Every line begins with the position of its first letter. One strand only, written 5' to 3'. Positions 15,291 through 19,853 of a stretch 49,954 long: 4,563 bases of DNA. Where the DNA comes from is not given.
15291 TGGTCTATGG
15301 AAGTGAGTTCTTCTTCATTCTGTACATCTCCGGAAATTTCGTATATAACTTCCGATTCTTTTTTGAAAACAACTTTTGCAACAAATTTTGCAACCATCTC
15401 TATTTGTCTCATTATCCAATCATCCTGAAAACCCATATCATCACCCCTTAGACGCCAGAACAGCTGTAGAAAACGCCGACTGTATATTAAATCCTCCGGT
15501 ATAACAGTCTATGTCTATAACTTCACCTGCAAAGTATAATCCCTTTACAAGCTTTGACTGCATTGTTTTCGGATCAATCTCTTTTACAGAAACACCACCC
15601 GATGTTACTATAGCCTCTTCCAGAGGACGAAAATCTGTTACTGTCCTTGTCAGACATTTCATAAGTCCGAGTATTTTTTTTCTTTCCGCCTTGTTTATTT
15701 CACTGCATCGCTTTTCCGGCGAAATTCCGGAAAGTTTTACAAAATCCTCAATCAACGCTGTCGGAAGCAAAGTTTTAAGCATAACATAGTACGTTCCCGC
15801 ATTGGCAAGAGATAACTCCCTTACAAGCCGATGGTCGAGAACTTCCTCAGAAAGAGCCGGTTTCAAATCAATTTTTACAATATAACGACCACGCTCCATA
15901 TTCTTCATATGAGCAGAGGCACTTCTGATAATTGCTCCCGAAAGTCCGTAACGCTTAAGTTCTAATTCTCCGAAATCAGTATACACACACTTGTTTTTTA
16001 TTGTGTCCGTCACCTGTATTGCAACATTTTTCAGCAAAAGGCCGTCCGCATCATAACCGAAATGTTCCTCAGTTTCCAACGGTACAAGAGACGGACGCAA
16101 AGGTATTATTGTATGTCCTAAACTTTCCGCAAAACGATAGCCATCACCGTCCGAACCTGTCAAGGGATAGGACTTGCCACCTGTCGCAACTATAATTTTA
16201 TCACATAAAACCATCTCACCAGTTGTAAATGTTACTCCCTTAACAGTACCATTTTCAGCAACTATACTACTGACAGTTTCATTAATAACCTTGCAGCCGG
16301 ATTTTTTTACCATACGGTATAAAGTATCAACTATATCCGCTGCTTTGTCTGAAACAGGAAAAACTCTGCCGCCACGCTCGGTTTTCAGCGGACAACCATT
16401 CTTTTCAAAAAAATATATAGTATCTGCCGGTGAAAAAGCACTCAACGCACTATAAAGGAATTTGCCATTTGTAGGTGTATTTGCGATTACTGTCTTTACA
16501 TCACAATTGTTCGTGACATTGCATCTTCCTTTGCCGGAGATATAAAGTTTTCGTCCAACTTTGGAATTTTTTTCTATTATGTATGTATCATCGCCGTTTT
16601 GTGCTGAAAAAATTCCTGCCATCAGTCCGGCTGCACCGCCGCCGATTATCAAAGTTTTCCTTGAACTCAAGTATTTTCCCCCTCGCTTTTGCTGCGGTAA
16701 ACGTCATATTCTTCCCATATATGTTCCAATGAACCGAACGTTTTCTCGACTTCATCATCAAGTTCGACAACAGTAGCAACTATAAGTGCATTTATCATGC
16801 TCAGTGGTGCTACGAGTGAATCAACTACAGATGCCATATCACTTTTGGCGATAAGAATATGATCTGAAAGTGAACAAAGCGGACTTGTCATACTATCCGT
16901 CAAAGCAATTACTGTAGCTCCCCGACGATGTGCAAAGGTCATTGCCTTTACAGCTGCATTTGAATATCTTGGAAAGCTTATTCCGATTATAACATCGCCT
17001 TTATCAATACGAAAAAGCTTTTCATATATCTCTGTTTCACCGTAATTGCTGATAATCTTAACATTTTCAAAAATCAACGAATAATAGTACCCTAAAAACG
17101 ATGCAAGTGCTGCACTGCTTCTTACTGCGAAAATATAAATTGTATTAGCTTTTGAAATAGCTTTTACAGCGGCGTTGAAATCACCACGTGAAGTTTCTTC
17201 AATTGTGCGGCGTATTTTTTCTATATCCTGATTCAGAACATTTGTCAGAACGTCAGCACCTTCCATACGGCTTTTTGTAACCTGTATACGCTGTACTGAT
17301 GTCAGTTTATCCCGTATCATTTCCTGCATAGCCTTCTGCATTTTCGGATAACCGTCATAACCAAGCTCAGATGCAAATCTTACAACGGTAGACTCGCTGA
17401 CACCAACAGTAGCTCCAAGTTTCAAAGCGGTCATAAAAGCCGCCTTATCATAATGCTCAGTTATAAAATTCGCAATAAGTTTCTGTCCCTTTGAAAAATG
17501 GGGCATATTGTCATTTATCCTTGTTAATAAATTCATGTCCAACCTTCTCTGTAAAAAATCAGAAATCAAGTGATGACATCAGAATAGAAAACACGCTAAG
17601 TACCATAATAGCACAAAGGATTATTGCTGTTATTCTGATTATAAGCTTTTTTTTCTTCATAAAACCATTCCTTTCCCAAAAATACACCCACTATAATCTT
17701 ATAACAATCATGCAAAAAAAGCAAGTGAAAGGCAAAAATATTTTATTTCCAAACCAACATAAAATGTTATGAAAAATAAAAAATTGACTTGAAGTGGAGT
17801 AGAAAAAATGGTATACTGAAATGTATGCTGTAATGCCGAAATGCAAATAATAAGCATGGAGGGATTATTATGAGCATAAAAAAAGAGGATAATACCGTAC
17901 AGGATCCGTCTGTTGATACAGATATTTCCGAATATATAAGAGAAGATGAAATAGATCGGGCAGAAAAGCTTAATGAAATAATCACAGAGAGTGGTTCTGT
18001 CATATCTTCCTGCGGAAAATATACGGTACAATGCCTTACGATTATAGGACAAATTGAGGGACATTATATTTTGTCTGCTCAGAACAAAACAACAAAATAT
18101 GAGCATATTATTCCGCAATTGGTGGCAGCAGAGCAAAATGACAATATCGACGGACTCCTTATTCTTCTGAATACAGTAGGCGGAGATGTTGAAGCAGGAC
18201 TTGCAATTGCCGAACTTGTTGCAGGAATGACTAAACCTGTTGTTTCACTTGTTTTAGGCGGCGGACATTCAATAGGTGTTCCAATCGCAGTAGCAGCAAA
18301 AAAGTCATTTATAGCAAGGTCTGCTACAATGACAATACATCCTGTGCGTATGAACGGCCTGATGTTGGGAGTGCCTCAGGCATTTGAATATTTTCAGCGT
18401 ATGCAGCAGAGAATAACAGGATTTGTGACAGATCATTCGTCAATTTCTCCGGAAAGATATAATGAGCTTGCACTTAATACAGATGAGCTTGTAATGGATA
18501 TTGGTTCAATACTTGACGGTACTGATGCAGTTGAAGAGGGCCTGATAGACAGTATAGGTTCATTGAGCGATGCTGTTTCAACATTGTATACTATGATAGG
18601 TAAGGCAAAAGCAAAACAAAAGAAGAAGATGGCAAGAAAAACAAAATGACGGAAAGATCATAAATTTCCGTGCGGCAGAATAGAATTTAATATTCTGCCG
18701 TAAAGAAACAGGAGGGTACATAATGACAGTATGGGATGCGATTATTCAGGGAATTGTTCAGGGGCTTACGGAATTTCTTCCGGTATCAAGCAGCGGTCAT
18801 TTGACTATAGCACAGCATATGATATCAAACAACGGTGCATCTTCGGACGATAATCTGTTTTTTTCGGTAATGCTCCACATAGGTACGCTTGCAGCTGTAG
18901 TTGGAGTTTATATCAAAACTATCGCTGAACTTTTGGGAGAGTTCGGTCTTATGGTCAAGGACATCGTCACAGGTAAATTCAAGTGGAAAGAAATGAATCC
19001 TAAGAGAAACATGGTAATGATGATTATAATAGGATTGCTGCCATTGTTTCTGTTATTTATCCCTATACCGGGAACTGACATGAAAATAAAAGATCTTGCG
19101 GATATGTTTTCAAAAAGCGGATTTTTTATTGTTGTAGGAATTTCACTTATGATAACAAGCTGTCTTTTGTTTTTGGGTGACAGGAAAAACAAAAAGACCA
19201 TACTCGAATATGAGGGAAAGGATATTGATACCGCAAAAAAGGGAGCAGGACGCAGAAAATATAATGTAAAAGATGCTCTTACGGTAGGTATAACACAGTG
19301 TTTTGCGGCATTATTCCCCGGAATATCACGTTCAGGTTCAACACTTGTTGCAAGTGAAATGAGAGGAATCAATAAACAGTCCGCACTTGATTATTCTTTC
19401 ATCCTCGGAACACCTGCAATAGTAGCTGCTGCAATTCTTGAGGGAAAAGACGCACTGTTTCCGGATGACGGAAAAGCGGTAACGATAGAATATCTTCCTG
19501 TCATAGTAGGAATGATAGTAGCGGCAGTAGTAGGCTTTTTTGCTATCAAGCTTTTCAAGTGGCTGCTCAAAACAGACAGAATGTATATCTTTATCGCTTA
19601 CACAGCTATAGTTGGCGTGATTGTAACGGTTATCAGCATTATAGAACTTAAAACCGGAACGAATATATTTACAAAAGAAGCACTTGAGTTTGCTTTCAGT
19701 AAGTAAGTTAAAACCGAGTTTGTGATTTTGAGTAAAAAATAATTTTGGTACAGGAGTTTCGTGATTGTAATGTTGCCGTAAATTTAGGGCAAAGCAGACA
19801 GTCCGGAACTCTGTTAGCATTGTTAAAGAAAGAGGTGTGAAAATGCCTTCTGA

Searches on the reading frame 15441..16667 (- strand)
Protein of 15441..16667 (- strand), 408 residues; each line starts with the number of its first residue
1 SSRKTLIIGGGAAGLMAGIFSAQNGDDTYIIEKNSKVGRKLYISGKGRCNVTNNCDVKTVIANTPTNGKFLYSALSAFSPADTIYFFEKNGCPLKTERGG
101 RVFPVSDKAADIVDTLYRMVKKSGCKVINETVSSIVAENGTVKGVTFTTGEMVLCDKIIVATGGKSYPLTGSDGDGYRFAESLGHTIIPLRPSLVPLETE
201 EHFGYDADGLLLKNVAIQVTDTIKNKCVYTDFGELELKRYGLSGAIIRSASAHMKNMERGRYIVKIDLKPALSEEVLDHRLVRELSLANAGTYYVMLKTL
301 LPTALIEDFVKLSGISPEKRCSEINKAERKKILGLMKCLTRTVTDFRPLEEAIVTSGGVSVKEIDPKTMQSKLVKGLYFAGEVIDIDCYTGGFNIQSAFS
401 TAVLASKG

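Call 33: search_protein_families(library=pfam, proteins=[window:15441-16667:-], max_evalue=0.00001)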
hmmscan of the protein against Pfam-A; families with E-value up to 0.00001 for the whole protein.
window:15441-16667:- (408 aa): 8 families
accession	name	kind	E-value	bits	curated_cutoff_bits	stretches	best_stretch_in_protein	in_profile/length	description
PF03486.20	HI0933_like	-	5.1e-86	288.5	50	1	4-407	2-243/244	HI0933-like protein Rossmann domain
PF22780.1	HI0933_like_1st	-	7.5e-22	78.3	27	1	191-354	1-165/165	HI0933-like protein barrel and H2TH domain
PF01134.28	GIDA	-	1.2e-10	41.4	22.1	0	123-165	109-153/391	Glucose inhibited division protein A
PF00890.30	FAD_binding_2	-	3.5e-10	40.1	20.4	1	6-164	3-203/414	FAD binding domain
PF07992.20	Pyr_redox_2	-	1e-08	35.4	26.1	1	4-175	2-119/291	Pyridine nucleotide-disulphide oxidoreductase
PF01266.30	DAO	-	1.6e-08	34.9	27.9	0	110-174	149-214/353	FAD dependent oxidoreductase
PF13738.12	Pyr_redox_3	-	5.2e-06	26.3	30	0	6-41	1-36/305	Pyridine nucleotide-disulphide oxidoreductase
PF12831.13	FAD_oxidored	-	6.2e-06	26.2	27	0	6-149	3-128/416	FAD dependent oxidoreductase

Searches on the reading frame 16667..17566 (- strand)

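Call 33: search_protein_families(library=pfam, proteins=[window:16667-17566:-], max_evalue=0.00001)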
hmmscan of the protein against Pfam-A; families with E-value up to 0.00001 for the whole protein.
window:16667-17566:- (299 aa): 2 families
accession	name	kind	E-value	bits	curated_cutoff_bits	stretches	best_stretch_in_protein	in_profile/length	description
PF01380.27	SIS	-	1.6e-22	80.1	25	1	137-264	2-131/131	SIS domain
PF01418.23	HTH_6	-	2.1e-12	47.3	28.3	1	11-82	1-72/77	Helix-turn-helix domain, rpiR family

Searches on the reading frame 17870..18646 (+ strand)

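Call 33: search_protein_families(library=pfam, proteins=[window:17870-18646:+], max_evalue=0.00001)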
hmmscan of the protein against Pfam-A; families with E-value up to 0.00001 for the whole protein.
window:17870-18646:+ (259 aa): 2 families
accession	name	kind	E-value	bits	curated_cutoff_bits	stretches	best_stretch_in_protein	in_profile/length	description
PF00574.28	CLP_protease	-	2.3e-24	86.7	20.2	1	63-230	16-179/182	Clp protease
PF25145.1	NfeD1b_N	-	6e-06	26.4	40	0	87-155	25-93/189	NfeD1b, N-terminal domain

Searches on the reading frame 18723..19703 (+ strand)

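Call 33: search_protein_families(library=pfam, proteins=[window:18723-19703:+], max_evalue=0.00001)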
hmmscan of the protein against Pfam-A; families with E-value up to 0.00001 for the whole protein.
window:18723-19703:+ (327 aa): 1 family
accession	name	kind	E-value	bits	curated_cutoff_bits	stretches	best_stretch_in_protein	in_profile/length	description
PF02673.24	BacA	-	1.7e-66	225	33.4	1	6-300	1-257/257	Bacitracin resistance protein BacA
